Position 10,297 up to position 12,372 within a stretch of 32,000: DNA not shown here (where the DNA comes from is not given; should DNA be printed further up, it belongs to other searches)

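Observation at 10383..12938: Unusually large two-gene cassette (212 aa + 567-591 aa) with no recognisable domains: candidate novel defence or conflict system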

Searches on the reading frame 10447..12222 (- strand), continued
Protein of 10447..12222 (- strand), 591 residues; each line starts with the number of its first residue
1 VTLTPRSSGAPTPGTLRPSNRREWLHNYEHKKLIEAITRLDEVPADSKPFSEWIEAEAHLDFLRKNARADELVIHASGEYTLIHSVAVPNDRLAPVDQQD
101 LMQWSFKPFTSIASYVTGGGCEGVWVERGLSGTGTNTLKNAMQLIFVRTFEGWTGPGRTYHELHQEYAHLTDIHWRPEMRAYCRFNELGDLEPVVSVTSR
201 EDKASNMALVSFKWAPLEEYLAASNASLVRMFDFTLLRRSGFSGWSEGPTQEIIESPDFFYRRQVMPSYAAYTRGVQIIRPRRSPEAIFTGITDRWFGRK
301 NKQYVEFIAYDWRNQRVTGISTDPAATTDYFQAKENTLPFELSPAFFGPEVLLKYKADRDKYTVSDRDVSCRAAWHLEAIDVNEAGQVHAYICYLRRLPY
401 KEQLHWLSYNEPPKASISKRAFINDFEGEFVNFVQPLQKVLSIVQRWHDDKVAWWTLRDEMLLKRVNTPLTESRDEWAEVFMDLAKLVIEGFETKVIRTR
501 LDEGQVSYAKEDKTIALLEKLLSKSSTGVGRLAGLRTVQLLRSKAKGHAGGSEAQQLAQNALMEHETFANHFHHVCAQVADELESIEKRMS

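Call 86: find_encoding_contigs(protein=P0292, flank=8000, max_places=2)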
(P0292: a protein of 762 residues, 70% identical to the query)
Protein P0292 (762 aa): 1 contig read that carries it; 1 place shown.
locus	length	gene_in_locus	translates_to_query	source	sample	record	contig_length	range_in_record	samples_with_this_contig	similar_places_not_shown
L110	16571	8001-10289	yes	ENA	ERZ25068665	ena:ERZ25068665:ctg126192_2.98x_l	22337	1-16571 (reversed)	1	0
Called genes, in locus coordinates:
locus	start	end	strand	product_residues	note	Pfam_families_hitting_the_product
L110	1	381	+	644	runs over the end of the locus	-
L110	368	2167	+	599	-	PF00580:UvrD-helicase, PF01443:Viral_helicase1 (faint), PF13245:AAA_19, PF00580:UvrD-helicase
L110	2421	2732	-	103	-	-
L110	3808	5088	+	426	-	PF01555:N6_N4_Mtase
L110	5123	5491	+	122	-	-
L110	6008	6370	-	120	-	-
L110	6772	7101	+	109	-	-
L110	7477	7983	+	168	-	-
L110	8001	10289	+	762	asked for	PF01582:TIR, PF13676:TIR_2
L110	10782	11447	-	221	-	-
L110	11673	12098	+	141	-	-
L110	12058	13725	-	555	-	PF13304:AAA_21, PF13175:AAA_15, PF20469:OLD-like_TOPRIM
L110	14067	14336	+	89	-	-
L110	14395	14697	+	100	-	-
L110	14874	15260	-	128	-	PF03235:GmrSD_N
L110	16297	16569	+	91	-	?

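Call 91: get_annotated_region(hit=H3, flank=5000)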
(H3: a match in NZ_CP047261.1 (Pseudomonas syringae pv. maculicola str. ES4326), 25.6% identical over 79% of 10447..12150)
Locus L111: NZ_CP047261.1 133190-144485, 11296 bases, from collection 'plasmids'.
description: Pseudomonas syringae pv. maculicola str. ES4326 plasmid pPma4326F, complete sequence
organism: Pseudomonas syringae pv. maculicola str. ES4326 (NCBI taxid 629265)
taxonomy: Bacteria; Pseudomonadota; Gammaproteobacteria; Pseudomonadales; Pseudomonadaceae; Pseudomonas; Pseudomonas syringae group genomosp. 3; Pseudomonas syringae pv. maculicola str. ES4326
host: -; source: -; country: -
typing (MOB-suite, as given by PLSDB): non-mobilizable; replicon rep_cluster_1081; mating-pair formation MPF_I
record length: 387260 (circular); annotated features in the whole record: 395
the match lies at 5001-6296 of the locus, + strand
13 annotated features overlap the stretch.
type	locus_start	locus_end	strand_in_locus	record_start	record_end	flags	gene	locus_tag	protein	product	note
CDS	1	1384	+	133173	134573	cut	gmtY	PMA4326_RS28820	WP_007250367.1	gamma-mobile-trio recombinase GmtY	-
CDS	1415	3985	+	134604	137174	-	-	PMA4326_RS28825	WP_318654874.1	VPA1269 family protein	-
CDS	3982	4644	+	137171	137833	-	gmtX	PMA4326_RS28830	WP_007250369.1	gamma-mobile-trio protein GmtX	-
CDS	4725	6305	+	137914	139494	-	-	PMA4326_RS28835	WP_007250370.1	hypothetical protein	-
CDS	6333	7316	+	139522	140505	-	-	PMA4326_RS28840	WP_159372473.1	hypothetical protein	-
CDS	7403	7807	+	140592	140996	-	-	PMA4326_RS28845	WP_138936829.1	hypothetical protein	-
CDS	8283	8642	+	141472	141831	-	-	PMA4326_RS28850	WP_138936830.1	hypothetical protein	-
CDS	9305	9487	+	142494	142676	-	-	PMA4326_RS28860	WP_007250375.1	hypothetical protein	-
CDS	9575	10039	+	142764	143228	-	-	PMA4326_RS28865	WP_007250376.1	hypothetical protein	-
CDS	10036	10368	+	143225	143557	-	-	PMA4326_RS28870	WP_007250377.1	hypothetical protein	-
CDS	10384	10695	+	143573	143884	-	-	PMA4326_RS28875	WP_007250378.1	hypothetical protein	-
CDS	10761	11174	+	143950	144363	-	-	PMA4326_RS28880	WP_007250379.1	hypothetical protein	-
CDS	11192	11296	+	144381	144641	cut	-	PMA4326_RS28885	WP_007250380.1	hypothetical protein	-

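Call 92: get_annotated_region(hit=H6, flank=5000)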
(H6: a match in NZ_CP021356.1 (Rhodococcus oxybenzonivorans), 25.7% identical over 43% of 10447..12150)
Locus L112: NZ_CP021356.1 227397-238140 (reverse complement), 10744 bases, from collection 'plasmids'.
description: Rhodococcus oxybenzonivorans strain S2-17 plasmid pRB29, complete sequence
organism: Rhodococcus oxybenzonivorans (NCBI taxid 1990687)
taxonomy: Bacteria; Actinomycetota; Actinomycetes; Mycobacteriales; Nocardiaceae; Rhodococcus; Rhodococcus oxybenzonivorans
host: -; source: river sediment; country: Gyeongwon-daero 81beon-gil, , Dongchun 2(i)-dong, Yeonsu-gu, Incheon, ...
typing (MOB-suite, as given by PLSDB): non-mobilizable
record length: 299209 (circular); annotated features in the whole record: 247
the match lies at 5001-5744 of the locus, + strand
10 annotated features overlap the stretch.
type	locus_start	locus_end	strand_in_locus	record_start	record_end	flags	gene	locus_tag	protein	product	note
CDS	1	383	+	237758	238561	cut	istB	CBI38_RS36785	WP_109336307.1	IS21-like element helper ATPase IstB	-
CDS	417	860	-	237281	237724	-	-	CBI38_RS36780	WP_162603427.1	hypothetical protein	-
CDS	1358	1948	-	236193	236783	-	-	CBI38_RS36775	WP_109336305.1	hypothetical protein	-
CDS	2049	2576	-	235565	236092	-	-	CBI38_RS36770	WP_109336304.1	hypothetical protein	-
CDS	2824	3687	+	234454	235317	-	-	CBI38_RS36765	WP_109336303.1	hypothetical protein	-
CDS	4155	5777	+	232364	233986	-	-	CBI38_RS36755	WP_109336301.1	hypothetical protein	-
CDS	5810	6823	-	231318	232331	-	-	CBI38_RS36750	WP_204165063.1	DUF4238 domain-containing protein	-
CDS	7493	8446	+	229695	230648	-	-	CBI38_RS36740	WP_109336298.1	alpha/beta hydrolase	-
CDS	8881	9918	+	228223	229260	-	-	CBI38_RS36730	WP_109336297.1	hypothetical protein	-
CDS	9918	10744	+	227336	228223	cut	-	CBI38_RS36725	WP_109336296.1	hypothetical protein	-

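Call 102: search_protein_families(library=pfam, proteins=[L111:4725-6302:+, L107:5221-6846:+, L112:4155-5774:+, L106:8001-9710:+, L109:6764-7264:+, L110:7477-7980:+, L079:9165-9962:+, L111:6333-7313:+], max_evalue=1)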
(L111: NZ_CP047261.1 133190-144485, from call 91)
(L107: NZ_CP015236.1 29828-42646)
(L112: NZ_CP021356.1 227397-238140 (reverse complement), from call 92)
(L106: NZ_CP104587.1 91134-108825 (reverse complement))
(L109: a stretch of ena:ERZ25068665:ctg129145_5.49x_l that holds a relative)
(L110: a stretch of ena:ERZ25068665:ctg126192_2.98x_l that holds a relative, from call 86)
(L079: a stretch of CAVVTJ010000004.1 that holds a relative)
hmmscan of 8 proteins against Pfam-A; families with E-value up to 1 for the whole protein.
L111:4725-6302:+ (526 aa): 1 family
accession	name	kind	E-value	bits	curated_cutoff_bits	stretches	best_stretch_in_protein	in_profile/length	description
PF10945.13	CBP_BcsR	-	0.14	12.3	25.2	1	96-114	8-26/41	Cellulose biosynthesis protein BcsR-like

L107:5221-6846:+ (542 aa): 1 family
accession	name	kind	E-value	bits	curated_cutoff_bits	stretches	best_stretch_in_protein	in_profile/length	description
PF24351.1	DUF7511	-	0.2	11.6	27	1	293-313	6-26/47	Domain of unknown function (DUF7511)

L112:4155-5774:+ (540 aa): 0 families

L106:8001-9710:+ (570 aa): 0 families

L109:6764-7264:+ (167 aa): 0 families

L110:7477-7980:+ (168 aa): 2 families
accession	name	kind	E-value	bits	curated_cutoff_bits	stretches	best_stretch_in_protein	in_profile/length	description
PF04236.20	Transp_Tc5_C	-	0.056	14.3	27.4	0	109-142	8-40/63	Tc5 transposase C-terminal domain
PF19706.4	DUF6203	-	0.25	11.7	26.7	1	94-111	18-34/54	Family of unknown function (DUF6203)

L079:9165-9962:+ (266 aa): 1 family
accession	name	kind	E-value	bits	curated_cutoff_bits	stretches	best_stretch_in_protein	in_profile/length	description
PF18534.6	HBD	-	0.17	12.5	32.9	1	143-173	22-52/84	Helical bundle domain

L111:6333-7313:+ (327 aa): 0 families

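Call 103: find_related_loci(query=A1, collection=viral_contigs, flank=8000)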
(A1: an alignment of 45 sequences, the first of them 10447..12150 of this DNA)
Query A1 (567 aa) in viral_contigs; peptide patterns used: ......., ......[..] (x = any residue, [..] = any of these).
61 stretches matched a pattern; 1 encode a relative of the query (tblastn E <= 1e-3); 1 distinct loci.
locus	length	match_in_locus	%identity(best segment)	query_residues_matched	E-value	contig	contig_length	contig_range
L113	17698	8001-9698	57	1-565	0e+0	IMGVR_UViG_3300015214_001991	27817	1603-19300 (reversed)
